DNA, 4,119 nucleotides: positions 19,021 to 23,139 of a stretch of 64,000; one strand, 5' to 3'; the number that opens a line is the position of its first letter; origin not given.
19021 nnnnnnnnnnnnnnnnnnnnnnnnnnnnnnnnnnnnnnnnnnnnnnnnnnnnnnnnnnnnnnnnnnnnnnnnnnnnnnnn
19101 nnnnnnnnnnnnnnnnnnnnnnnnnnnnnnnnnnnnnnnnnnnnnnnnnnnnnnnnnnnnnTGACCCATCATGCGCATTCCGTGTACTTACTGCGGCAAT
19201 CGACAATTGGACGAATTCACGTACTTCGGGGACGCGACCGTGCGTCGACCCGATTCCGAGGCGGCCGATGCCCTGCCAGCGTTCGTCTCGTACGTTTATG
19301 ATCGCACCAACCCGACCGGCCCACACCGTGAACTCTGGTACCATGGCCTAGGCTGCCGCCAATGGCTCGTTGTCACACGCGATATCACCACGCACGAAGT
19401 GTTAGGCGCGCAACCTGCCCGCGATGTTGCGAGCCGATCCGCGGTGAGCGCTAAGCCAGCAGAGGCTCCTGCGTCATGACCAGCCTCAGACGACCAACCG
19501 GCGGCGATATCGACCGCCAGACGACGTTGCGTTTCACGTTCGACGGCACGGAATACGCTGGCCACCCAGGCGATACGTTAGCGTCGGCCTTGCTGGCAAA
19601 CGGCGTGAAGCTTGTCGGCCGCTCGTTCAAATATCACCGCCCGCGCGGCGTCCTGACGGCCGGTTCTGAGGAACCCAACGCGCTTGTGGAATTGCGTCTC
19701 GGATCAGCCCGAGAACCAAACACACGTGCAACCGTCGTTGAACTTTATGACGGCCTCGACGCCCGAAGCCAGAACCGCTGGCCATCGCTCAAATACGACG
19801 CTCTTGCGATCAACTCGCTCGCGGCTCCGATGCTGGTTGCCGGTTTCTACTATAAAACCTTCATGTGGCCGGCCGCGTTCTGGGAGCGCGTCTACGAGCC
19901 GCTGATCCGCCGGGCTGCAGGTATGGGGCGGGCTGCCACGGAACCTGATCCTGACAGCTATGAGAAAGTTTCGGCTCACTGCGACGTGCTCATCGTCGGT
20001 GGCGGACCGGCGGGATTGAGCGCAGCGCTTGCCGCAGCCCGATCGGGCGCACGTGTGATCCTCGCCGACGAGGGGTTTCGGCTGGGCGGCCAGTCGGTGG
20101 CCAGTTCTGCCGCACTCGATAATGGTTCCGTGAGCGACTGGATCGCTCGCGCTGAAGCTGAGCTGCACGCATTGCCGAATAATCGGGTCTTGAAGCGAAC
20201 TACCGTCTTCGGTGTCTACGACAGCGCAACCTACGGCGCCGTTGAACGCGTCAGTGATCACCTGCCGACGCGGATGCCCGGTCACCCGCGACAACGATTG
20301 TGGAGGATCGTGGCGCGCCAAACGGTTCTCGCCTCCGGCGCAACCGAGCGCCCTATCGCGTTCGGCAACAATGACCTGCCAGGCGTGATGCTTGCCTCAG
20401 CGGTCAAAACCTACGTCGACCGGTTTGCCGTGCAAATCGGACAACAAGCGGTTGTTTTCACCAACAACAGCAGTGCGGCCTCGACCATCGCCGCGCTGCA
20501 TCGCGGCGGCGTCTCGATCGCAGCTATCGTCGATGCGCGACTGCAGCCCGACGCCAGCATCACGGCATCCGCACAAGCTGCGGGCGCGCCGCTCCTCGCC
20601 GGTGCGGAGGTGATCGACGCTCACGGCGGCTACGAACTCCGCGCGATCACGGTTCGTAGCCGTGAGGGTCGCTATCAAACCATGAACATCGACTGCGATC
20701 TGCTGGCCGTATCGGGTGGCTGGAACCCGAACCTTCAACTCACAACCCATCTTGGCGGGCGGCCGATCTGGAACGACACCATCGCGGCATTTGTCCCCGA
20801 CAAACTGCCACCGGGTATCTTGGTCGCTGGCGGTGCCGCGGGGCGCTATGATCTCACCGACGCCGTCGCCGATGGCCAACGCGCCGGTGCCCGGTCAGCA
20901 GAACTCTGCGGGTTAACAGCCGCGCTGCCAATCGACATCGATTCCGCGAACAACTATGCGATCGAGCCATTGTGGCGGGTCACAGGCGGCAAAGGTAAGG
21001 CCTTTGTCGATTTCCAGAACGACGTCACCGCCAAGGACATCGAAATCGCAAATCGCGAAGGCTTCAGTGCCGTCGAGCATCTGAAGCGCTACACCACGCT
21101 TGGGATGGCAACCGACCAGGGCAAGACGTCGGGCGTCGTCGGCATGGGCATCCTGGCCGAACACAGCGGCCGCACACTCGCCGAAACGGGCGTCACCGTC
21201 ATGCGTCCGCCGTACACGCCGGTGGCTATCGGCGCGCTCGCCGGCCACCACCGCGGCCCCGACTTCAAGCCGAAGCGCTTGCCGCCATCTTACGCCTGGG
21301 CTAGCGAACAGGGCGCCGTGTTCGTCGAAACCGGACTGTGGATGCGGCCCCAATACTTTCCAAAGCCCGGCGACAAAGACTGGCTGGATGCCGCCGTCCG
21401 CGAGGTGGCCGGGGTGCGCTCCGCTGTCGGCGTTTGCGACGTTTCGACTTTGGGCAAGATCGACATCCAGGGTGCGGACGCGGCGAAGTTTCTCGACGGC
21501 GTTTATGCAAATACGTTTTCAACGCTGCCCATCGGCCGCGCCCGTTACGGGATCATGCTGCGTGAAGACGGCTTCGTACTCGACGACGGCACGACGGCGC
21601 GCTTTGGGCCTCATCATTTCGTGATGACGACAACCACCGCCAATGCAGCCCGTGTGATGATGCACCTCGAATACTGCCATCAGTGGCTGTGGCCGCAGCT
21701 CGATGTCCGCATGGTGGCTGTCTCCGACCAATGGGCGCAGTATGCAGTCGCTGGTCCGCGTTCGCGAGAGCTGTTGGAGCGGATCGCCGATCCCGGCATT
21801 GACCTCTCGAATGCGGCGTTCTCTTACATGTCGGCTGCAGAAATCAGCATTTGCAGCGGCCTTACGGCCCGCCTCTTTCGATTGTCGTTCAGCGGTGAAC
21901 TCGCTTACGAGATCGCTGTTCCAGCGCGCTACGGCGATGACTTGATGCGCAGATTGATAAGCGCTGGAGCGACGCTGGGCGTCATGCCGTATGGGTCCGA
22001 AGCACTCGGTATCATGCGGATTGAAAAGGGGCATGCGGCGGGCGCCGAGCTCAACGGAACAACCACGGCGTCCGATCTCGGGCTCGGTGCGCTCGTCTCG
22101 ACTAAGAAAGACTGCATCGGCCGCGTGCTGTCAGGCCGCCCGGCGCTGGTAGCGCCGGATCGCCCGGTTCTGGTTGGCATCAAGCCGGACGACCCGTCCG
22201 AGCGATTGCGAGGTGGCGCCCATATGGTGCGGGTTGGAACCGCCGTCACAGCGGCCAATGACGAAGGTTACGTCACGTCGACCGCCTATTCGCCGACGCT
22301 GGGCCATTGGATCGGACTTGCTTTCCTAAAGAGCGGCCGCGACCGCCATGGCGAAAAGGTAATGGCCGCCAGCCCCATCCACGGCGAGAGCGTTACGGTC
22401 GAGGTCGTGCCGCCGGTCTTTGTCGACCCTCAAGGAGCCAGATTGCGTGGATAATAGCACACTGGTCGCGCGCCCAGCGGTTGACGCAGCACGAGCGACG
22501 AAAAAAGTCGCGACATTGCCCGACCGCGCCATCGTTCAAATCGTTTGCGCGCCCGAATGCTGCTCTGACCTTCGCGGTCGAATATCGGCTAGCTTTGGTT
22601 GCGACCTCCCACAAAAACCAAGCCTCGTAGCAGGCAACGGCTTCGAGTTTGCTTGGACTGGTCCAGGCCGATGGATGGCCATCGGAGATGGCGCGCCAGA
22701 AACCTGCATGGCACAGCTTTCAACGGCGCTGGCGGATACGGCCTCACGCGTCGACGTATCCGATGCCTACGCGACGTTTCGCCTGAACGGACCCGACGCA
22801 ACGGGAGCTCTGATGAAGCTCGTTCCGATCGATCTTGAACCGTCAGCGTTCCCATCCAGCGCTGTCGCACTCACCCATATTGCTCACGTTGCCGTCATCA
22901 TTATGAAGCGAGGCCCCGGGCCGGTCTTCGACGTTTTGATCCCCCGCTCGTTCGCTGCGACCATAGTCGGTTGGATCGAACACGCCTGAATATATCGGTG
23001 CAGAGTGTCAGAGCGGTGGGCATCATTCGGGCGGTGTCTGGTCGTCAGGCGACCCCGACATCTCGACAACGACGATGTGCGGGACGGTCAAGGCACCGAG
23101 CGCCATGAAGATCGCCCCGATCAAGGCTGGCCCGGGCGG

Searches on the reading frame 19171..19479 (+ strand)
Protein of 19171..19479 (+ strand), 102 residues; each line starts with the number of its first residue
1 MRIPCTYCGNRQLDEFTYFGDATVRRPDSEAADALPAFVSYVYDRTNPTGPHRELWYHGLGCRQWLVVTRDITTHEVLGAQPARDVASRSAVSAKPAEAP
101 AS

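Call 33: search_protein_families(library=ncbifam, proteins=[window:19171-19479:+], max_evalue=1e-10)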
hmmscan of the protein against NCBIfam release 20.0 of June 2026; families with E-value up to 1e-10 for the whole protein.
window:19171-19479:+ (102 aa): 1 family
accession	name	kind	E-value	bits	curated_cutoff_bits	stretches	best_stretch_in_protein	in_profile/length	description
TIGR01374.1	soxD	subfamily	9.2e-27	93.1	116.5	1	3-83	2-81/83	sarcosine oxidase subunit delta family protein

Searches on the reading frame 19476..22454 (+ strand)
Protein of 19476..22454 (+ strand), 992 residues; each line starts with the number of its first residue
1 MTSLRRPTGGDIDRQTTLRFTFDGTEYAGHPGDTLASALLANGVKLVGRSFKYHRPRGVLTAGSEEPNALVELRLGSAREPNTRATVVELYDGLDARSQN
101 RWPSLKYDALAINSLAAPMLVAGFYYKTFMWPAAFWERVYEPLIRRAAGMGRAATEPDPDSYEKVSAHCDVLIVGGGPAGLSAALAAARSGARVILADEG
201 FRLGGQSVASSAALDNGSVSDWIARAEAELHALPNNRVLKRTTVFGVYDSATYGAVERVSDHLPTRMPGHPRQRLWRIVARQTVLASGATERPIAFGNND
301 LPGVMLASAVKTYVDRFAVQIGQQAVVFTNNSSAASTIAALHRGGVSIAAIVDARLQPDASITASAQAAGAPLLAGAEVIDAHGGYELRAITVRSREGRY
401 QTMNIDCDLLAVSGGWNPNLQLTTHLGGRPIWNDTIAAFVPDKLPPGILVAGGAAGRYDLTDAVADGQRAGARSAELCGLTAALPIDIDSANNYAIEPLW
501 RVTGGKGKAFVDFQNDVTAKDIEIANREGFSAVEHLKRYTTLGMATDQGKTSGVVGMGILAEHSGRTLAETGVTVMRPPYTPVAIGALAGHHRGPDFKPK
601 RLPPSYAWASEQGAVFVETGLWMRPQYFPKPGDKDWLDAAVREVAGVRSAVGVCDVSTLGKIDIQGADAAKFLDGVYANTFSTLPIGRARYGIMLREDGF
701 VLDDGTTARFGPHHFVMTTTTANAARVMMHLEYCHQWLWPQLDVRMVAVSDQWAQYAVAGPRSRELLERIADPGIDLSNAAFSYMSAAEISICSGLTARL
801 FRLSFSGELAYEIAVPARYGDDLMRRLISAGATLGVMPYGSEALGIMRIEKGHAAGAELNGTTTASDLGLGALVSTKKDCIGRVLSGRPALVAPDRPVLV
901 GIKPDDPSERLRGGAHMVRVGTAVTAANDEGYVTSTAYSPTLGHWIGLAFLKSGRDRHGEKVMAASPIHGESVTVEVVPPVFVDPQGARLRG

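Call 3: search_protein_families(library=pfam, proteins=[window:19476-22454:+])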
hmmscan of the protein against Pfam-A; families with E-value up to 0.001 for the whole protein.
window:19476-22454:+ (992 aa): 12 families
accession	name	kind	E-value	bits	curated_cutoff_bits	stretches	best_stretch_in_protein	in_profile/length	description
PF01571.26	GCV_T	-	8.6e-63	212.4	25.6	1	606-871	2-253/255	Aminomethyltransferase folate-binding domain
PF17806.6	SO_alpha_A3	-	9.6e-34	116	23.1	1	506-590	1-86/87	Sarcosine oxidase A3 domain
PF13510.11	Fer2_4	-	1.6e-26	92.6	22.8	1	16-100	2-81/82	2Fe-2S iron-sulfur cluster binding domain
PF08669.17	GCV_T_C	-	1.5e-14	54.1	25.9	1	899-984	3-80/80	Glycine cleavage T-protein C-terminal barrel domain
PF12831.13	FAD_oxidored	-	1.3e-11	44.9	27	1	170-219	1-50/416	FAD dependent oxidoreductase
PF07992.20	Pyr_redox_2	-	4.7e-11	43.1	26.1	1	170-425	2-246/291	Pyridine nucleotide-disulphide oxidoreductase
PF00890.30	FAD_binding_2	-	3.9e-10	39.9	20.4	1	170-215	1-46/414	FAD binding domain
PF01266.30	DAO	-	3.1e-07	30.7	27.9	1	170-223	1-51/353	FAD dependent oxidoreductase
PF13450.12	NAD_binding_8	-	6.8e-06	26.7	21.9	1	173-208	1-36/68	NAD(P)-binding Rossmann-like domain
PF01134.28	GIDA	-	4.5e-05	23.1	22.1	1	170-197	1-28/391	Glucose inhibited division protein A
PF03486.20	HI0933_like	-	5.4e-05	23.2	50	1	170-204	2-36/244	HI0933-like protein Rossmann domain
PF01494.25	FAD_binding_3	-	0.00029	20.6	22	1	169-198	2-31/349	FAD binding domain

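Call 4: search_protein_families(library=ncbifam, proteins=[window:19476-22454:+])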
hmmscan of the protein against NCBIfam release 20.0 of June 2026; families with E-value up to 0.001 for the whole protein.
window:19476-22454:+ (992 aa): 47 families (the best 25 are shown)
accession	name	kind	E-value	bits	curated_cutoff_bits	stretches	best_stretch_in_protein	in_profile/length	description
TIGR01372.1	soxA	subfamily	0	1346.5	1164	1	5-991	5-995/996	sarcosine oxidase subunit alpha family protein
NF001567.0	PRK00389.1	subfamily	1.7e-43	148.9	300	1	638-985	32-355/359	glycine cleavage system aminomethyltransferase GcvT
NF053776.1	TmaoDeMthMsil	equivalog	3.1e-37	128.5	1100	1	639-991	417-762/763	trimethylamine N-oxide demethylase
TIGR00528.1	gcvT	equivalog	4.4e-35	121.2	235.85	1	641-983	33-360/362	glycine cleavage system aminomethyltransferase GcvT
NF010093.0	PRK13579.1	equivalog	2.2e-26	92.5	459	1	604-985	13-366/371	glycine cleavage system aminomethyltransferase GcvT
NF009133.0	PRK12486.1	equivalog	2.6e-14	52.9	410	1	644-963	48-351/369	dimethylsulfoniopropionate demethylase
TIGR03997.1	mycofact_OYE_2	equivalog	2.4e-09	36.2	793.15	1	164-231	375-442/645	mycofactocin system FadH/OYE family oxidoreductase 2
TIGR03996.1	mycofact_OYE_1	hypoth_equivalog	5.5e-09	35.1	627.9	1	158-208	362-412/633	mycofactocin system FadH/OYE family oxidoreductase 1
NF047633.1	SyrngDmethDesA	equivalog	2.9e-08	32.7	800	1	660-852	57-248/453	syringate O-demethylase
NF004789.0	PRK06134.1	subfamily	3.1e-08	32.7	747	1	163-211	7-55/581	FAD-dependent oxidoreductase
NF009477.0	PRK12843.1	equivalog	1.2e-07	30.6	758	1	163-213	11-61/578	FAD-dependent oxidoreductase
NF053677.1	Desat2ChcC2Cyan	equivalog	1.3e-07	30.4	900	1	169-211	1-43/558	4-oxocyclohex-2-ene-1-carboxylate 5-dehydrogenase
NF005511.0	PRK07121.1-4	equivalog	2.5e-07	29.5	466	1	161-211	13-62/553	FAD-binding protein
TIGR03140.1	AhpF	equivalog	2.7e-07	29.5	502.9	1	161-209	205-251/515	alkyl hydroperoxide reductase subunit F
TIGR02032.1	GG-red-SF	subfamily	7.5e-07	29.1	158.8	1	170-199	2-31/297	geranylgeranyl reductase family protein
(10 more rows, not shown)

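Call 48: find_homologous_proteins(query=window:19476-22454:+, max_evalue=1e-100)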
Query window:19476-22454:+ (992 aa): 7997 proteins with E <= 1e-100 among 8000 candidates; the best 120 are listed.
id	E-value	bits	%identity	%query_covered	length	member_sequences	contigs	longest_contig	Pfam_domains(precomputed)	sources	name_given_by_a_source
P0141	0.0e+0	2074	92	100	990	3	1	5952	PF01571.27,PF08669.18,PF17806.7,PF01266.31,PF13510.12,PF13450.13,PF00890.31,PF07992.21,PF12831.14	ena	-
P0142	0.0e+0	1831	81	100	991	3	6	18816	PF01571.27,PF08669.18,PF17806.7,PF13510.12,PF00890.31,PF07992.21,PF12831.14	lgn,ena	-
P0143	0.0e+0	1829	81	100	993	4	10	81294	PF01571.27,PF08669.18,PF17806.7,PF13510.12,PF00890.31,PF07992.21,PF12831.14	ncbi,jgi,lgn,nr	ncbi:MAG: sarcosine oxidase subunit alpha [Hyphomicrobium sp.]|nr:MAG: sarcosine oxidase subunit alp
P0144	0.0e+0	1809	81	100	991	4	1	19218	PF01571.27,PF08669.18,PF17806.7,PF01266.31,PF13510.12,PF00890.31,PF07992.21,PF12831.14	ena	-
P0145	0.0e+0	1451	67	100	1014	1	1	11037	PF01571.27,PF08669.18,PF17806.7,PF13510.12,PF13450.13,PF00890.31,PF07992.21,PF03486.21,PF01134.29,PF12831.14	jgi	jgi:sarcosine oxidase subunit alpha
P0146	0.0e+0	1439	64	100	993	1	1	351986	PF01571.27,PF08669.18,PF17806.7,PF13510.12,PF00890.31,PF07992.21,PF03486.21,PF12831.14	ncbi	-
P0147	0.0e+0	1438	63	100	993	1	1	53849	PF01571.27,PF08669.18,PF17806.7,PF13510.12,PF07992.21,PF03486.21,PF12831.14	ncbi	-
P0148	0.0e+0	1431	63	100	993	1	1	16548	PF01571.27,PF08669.18,PF17806.7,PF13510.12,PF00890.31,PF07992.21,PF12831.14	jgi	jgi:methylglutamate dehydrogenase subunit C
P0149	0.0e+0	1429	64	100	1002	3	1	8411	PF01571.27,PF08669.18,PF17806.7,PF13510.12,PF13450.13,PF07992.21,PF03486.21,PF12831.14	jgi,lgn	jgi:heterotetrameric sarcosine oxidase alpha subunit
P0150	0.0e+0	1426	64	99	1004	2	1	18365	PF01571.27,PF08669.18,PF17806.7,PF13510.12,PF13450.13,PF00890.31,PF07992.21,PF12831.14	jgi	jgi:heterotetrameric sarcosine oxidase alpha subunit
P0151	0.0e+0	1424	63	100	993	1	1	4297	PF01571.27,PF08669.18,PF17806.7,PF13510.12,PF13450.13,PF00890.31,PF07992.21,PF03486.21,PF12831.14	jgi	jgi:methylglutamate dehydrogenase subunit C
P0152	0.0e+0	1423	62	99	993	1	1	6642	PF01571.27,PF08669.18,PF17806.7,PF13510.12,PF00890.31,PF07992.21,PF03486.21,PF01134.29,PF12831.14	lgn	-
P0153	0.0e+0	1423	64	100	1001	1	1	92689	PF01571.27,PF08669.18,PF17806.7,PF13510.12,PF13450.13,PF00890.31,PF07992.21,PF03486.21,PF12831.14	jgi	jgi:sarcosine oxidase subunit alpha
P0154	0.0e+0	1421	62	100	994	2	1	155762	PF01571.27,PF08669.18,PF17806.7,PF13510.12,PF00890.31,PF07992.21,PF03486.21,PF01134.29,PF12831.14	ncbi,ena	-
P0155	0.0e+0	1420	63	100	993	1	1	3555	PF01571.27,PF01946.24,PF08669.18,PF17806.7,PF13510.12,PF00890.31,PF07992.21,PF03486.21,PF12831.14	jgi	jgi:methylglutamate dehydrogenase subunit C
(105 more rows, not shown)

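Call 49: find_encoding_contigs(protein=P0141, flank=10000, max_places=3)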
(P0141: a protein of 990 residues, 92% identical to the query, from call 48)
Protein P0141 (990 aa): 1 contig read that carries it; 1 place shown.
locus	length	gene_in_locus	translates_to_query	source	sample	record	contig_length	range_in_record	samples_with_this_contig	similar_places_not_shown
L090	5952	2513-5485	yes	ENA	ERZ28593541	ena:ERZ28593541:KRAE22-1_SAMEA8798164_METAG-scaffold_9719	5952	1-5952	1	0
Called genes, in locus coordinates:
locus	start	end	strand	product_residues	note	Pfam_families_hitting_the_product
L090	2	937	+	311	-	?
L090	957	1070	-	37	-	-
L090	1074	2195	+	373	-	PF01266:DAO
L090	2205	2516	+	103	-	PF04267:SoxD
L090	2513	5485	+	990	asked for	PF13510:Fer2_4, PF00890:FAD_binding_2, PF07992:Pyr_redox_2, PF12831:FAD_oxidored, PF13450:NAD_binding_8 (weak), PF17806:SO_alpha_A3, PF01571:GCV_T, PF08669:GCV_T_C, +1 more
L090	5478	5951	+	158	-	?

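Call 50: find_encoding_contigs(protein=P0143, flank=10000, max_places=4)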
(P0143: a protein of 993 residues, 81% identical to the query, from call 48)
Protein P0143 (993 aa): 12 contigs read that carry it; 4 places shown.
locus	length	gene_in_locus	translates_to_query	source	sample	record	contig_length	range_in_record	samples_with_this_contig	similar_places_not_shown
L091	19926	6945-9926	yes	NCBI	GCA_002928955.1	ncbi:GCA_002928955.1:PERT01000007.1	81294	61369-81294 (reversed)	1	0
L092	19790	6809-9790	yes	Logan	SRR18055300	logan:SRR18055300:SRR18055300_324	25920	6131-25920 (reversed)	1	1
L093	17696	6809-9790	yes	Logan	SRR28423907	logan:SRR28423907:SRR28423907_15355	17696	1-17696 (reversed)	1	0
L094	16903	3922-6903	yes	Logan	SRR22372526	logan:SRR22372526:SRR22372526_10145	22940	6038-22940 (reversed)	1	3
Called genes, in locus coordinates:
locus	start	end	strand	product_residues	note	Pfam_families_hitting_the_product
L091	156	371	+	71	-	-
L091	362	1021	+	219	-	PF01381:HTH_3, PF13560:HTH_31, PF07883:Cupin_2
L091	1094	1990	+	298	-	PF13522:GATase_6, PF13537:GATase_7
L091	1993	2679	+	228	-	PF01493:GXGXG (faint)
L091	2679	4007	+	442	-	PF01645:Glu_synthase, PF01070:FMN_dh, PF03060:NMO (weak), PF00478:IMPDH, PF01645:Glu_synthase (weak)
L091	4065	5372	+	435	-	PF00120:Gln-synt_C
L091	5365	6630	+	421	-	PF01946:Thi4 (weak), PF01266:DAO, PF04820:Trp_halogenase (faint), PF13450:NAD_binding_8 (weak)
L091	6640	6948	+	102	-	PF04267:SoxD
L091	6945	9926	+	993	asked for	PF13510:Fer2_4, PF00890:FAD_binding_2, PF07992:Pyr_redox_2, PF12831:FAD_oxidored, PF17806:SO_alpha_A3, PF01571:GCV_T, PF08669:GCV_T_C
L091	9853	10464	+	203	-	PF04268:SoxG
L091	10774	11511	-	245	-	PF22741:PTP-NADK, PF22785:Tc-R-P (weak)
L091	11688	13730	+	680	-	PF04028:DUF374, PF04413:Glycos_transf_N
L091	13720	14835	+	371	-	PF02606:LpxK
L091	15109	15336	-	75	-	PF09866:DUF2093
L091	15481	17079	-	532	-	PF13742:tRNA_anti_2, PF01336:tRNA_anti-codon, PF02601:Exonuc_VII_L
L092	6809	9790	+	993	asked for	PF13510:Fer2_4, PF00890:FAD_binding_2, PF07992:Pyr_redox_2, PF12831:FAD_oxidored, PF17806:SO_alpha_A3, PF01571:GCV_T, PF08669:GCV_T_C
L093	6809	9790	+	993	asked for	PF13510:Fer2_4, PF00890:FAD_binding_2, PF07992:Pyr_redox_2, PF12831:FAD_oxidored, PF17806:SO_alpha_A3, PF01571:GCV_T, PF08669:GCV_T_C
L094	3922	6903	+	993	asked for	PF13510:Fer2_4, PF00890:FAD_binding_2, PF07992:Pyr_redox_2, PF12831:FAD_oxidored, PF17806:SO_alpha_A3, PF01571:GCV_T, PF08669:GCV_T_C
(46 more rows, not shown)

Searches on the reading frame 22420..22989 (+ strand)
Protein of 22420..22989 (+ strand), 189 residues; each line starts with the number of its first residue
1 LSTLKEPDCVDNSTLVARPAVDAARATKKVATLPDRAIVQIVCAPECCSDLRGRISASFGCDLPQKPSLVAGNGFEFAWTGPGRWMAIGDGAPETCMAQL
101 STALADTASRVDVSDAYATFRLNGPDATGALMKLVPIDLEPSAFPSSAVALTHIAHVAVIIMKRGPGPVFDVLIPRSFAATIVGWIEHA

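Call 3: search_protein_families(library=pfam, proteins=[window:22420-22989:+])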
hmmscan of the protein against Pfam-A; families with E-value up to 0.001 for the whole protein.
window:22420-22989:+ (189 aa): 2 families
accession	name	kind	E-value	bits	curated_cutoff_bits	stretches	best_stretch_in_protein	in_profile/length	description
PF04268.17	SoxG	-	2.3e-08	34.7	21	1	57-188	15-148/152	Sarcosine oxidase, gamma subunit family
PF01571.26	GCV_T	-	2.1e-05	24.4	25.6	1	81-165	100-185/255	Aminomethyltransferase folate-binding domain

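Call 4: search_protein_families(library=ncbifam, proteins=[window:22420-22989:+])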
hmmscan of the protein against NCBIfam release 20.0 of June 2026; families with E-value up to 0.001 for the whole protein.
window:22420-22989:+ (189 aa): 1 family
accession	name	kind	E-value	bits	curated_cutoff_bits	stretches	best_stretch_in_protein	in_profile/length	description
TIGR01375.1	soxG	subfamily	2e-23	82.9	143.95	1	55-189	13-149/152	sarcosine oxidase subunit gamma family protein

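Call 24: find_homologous_proteins(query=window:22420-22989:+, max_evalue=1e-10)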
Query window:22420-22989:+ (189 aa): 4 proteins with E <= 1e-10 among 272 candidates.
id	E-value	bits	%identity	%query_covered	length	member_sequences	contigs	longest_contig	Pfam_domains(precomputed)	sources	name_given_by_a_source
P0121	5.3e-114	396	100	95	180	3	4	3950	PF01571.27,PF04268.17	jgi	-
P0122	8.1e-86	304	80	94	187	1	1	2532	PF01571.27,PF04268.17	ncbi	-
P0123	8.3e-69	249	65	95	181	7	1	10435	PF04268.17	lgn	-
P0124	2.2e-51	192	52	95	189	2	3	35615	-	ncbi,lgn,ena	-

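Call 25: find_encoding_contigs(protein=P0124, flank=10000, max_places=3)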
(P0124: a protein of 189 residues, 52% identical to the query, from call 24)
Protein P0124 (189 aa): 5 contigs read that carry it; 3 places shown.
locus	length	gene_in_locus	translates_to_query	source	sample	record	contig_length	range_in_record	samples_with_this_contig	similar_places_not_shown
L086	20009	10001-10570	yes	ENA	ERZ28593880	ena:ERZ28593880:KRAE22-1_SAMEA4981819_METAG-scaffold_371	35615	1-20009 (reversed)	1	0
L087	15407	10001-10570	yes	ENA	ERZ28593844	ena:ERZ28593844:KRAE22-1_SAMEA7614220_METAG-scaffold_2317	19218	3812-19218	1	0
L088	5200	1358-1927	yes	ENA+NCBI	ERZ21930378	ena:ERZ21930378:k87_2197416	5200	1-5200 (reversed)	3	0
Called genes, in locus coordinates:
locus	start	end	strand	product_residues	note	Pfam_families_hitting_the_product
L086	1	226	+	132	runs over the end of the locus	PF07886:BA14K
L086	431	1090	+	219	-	PF01381:HTH_3, PF13560:HTH_31, PF07883:Cupin_2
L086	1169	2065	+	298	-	PF13522:GATase_6, PF13537:GATase_7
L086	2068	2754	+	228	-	PF01493:GXGXG (weak)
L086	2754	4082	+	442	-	PF01645:Glu_synthase, PF01070:FMN_dh, PF03060:NMO, PF00478:IMPDH, PF00977:His_biosynth (faint), PF01645:Glu_synthase (weak)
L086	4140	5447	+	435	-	PF00120:Gln-synt_C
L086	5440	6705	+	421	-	PF01266:DAO, PF01946:Thi4 (faint), PF13450:NAD_binding_8 (weak)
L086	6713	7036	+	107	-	PF04267:SoxD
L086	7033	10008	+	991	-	PF13510:Fer2_4, PF00890:FAD_binding_2 (weak), PF01266:DAO (weak), PF07992:Pyr_redox_2, PF12831:FAD_oxidored, PF17806:SO_alpha_A3, PF01571:GCV_T, PF08669:GCV_T_C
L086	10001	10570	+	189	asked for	-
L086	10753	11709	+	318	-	PF13379:NMT1_2 (weak), PF09084:NMT1, PF12974:Phosphonate-bd (weak)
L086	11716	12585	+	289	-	PF00528:BPD_transp_1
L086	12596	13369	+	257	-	PF00005:ABC_tran, PF13304:AAA_21 (faint)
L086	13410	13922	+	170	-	PF02566:OsmC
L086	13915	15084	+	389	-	PF01053:Cys_Met_Meta_PP, PF00155:Aminotran_1_2 (weak), PF00266:Aminotran_5 (weak)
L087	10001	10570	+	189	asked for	-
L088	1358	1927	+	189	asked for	-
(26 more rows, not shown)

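Call 26: find_encoding_contigs(protein=P0123, flank=10000, max_places=3)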
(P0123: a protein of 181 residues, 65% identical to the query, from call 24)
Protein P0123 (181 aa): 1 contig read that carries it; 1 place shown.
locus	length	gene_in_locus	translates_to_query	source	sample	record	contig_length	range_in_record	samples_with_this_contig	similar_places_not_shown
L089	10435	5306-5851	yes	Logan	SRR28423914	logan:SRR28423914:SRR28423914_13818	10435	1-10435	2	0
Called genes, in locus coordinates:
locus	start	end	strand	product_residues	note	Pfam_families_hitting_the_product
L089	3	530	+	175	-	?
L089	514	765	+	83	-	PF00120:Gln-synt_C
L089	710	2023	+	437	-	PF01946:Thi4 (weak), PF01266:DAO, PF04820:Trp_halogenase (faint), PF07992:Pyr_redox_2 (faint), PF13450:NAD_binding_8 (faint)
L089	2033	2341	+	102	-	PF04267:SoxD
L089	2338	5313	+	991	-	PF13510:Fer2_4, PF00890:FAD_binding_2, PF07992:Pyr_redox_2, PF12831:FAD_oxidored, PF17806:SO_alpha_A3, PF01571:GCV_T, PF08669:GCV_T_C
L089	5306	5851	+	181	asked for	PF04268:SoxG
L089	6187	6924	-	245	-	PF22741:PTP-NADK, PF22785:Tc-R-P (weak)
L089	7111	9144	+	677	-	PF04028:DUF374, PF04413:Glycos_transf_N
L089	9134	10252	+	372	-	PF02606:LpxK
